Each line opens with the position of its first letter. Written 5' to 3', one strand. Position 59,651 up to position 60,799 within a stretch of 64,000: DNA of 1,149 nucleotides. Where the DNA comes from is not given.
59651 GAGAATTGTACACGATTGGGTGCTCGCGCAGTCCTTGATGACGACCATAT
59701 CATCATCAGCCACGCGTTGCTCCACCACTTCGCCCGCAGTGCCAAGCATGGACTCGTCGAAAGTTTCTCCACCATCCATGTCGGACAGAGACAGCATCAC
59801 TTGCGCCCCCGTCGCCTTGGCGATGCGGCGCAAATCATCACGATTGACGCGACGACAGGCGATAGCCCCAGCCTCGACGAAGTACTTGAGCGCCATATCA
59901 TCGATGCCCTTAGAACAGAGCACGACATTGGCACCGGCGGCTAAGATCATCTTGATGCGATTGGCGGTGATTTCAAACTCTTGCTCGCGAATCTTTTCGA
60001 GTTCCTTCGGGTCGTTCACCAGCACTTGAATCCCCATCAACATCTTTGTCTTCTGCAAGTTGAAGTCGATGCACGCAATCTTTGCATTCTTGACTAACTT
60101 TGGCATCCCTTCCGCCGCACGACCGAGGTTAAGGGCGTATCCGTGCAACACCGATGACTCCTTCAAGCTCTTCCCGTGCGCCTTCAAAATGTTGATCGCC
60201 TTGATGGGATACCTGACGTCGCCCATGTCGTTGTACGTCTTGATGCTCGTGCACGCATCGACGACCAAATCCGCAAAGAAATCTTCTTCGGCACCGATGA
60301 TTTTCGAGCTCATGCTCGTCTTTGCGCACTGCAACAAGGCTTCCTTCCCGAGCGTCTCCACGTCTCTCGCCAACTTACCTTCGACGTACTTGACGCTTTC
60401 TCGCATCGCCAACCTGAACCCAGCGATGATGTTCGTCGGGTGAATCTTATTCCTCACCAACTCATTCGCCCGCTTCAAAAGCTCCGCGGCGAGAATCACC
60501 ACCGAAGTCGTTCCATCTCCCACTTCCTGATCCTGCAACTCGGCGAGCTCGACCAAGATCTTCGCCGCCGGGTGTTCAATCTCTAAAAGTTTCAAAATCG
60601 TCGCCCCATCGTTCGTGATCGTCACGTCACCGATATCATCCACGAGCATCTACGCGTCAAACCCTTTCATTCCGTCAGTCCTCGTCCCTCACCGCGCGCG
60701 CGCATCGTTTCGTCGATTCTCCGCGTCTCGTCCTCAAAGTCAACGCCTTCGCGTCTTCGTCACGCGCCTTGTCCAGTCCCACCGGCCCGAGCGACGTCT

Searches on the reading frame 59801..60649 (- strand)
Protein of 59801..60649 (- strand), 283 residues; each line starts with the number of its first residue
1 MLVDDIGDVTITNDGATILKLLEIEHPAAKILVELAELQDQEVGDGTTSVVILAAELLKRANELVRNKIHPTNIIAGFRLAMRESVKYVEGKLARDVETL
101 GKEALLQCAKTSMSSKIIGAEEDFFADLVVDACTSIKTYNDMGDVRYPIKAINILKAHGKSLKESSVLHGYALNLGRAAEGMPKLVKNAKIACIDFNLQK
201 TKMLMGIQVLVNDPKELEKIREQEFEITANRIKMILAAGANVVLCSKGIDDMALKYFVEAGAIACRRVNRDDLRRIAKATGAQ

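Call 25: find_related_loci(query=window:59801-60649:-, collection=metagenome_contigs, flank=1200)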
Query seq(283 aa) (283 aa) in metagenome_contigs; peptide patterns used: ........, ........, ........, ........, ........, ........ (x = any residue, [..] = any of these).
600 stretches matched a pattern (row limit reached: there are more); 474 encode a relative of the query (tblastn E <= 1e-3); the best 80 are kept; 80 distinct loci.
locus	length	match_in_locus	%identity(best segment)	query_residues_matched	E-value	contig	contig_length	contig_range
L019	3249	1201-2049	100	1-283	0e+0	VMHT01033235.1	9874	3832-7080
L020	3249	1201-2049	100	1-283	0e+0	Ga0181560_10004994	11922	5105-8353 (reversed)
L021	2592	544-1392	100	1-283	0e+0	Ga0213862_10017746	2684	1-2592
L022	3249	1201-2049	99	1-283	0e+0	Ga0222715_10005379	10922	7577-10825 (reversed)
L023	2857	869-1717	99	1-283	0e+0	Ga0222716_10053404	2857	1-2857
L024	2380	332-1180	93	1-283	0e+0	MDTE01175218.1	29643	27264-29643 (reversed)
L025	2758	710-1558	93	1-283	0e+0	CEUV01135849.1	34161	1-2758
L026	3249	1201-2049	94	1-283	0e+0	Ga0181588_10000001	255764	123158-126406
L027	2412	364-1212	93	1-283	0e+0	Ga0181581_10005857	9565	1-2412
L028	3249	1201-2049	94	1-283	0e+0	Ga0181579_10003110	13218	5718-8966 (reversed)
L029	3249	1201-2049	93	1-283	0e+0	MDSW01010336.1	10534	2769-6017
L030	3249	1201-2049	94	1-283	0e+0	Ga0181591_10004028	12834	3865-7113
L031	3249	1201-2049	94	1-283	0e+0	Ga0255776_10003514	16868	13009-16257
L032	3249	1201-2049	93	1-283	0e+0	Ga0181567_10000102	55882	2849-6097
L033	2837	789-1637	93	1-283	0e+0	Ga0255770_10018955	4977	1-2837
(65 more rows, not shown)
